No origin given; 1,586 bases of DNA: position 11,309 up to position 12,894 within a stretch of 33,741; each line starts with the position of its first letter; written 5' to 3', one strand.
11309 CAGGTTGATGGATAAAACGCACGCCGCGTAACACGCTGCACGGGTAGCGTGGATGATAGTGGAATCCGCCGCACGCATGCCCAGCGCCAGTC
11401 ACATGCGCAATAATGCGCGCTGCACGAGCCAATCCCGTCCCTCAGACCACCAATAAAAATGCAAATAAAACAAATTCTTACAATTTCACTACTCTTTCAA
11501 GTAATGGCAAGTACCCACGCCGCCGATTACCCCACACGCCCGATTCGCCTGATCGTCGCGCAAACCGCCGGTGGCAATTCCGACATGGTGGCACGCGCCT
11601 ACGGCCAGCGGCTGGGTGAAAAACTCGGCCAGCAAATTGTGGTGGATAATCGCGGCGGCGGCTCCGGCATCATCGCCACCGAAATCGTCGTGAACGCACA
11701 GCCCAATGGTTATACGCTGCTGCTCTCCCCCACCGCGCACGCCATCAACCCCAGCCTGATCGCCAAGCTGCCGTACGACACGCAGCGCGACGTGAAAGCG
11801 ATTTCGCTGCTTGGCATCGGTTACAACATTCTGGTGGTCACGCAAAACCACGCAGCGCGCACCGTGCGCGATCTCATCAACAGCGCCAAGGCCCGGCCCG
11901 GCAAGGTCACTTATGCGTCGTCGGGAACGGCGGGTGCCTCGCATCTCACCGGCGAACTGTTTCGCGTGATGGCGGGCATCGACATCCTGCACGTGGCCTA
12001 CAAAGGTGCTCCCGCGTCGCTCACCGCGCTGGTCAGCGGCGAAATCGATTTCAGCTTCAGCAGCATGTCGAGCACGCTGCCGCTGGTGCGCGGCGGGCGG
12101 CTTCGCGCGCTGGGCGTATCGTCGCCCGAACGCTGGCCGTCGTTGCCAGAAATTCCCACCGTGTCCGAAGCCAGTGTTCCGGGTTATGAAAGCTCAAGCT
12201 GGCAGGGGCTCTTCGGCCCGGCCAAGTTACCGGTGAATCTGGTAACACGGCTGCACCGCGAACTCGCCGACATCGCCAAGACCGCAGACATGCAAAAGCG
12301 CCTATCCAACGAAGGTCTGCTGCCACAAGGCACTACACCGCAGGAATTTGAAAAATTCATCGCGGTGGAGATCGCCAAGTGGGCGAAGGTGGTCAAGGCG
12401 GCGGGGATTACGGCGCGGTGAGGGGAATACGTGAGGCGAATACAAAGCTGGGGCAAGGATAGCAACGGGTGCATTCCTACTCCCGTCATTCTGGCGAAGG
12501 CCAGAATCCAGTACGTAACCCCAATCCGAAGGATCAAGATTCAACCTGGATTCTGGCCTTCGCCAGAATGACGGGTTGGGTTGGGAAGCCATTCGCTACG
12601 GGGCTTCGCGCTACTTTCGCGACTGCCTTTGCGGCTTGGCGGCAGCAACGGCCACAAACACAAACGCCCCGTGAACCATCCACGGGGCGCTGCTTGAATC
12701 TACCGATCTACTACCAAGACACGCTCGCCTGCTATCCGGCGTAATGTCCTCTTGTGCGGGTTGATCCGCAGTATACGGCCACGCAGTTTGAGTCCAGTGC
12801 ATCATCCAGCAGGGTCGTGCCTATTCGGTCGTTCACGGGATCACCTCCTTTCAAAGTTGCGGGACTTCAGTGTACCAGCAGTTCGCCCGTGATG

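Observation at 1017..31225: Recurrent 29-nt AT-rich motif punctuating gene boundaries in GC-rich DNA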

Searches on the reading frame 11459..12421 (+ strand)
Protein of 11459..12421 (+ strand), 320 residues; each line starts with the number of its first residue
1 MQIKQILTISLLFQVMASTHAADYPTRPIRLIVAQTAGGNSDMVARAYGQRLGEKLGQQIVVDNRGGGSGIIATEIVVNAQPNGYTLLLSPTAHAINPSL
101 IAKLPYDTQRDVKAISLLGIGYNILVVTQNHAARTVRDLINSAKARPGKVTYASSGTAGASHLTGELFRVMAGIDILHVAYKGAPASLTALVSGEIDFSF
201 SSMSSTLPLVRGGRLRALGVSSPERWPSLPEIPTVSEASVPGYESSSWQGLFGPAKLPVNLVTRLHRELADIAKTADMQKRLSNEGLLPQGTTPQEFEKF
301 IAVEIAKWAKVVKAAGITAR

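Call 5: search_protein_families(library=pfam, proteins=[window:11459-12421:+])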
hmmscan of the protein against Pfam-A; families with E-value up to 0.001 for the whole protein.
window:11459-12421:+ (320 aa): 1 family
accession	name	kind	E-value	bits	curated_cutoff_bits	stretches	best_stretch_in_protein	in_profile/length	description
PF03401.19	TctC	-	2.7e-61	207.9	27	1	44-316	1-273/274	Tripartite tricarboxylate transporter family receptor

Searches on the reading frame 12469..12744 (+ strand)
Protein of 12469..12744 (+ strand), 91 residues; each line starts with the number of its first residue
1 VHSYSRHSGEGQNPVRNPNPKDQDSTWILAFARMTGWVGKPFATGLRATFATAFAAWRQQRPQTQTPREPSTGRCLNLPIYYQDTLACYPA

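Call 29: search_protein_families(library=ncbifam, proteins=[window:12469-12744:+], max_evalue=0.01)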
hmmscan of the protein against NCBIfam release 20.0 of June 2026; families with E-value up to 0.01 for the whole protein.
window:12469-12744:+ (91 aa): 0 families

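Call 61: search_protein_families(library=pfam, proteins=[window:12469-12744:+], max_evalue=0.01)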
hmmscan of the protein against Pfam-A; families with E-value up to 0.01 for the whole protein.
window:12469-12744:+ (91 aa): 0 families
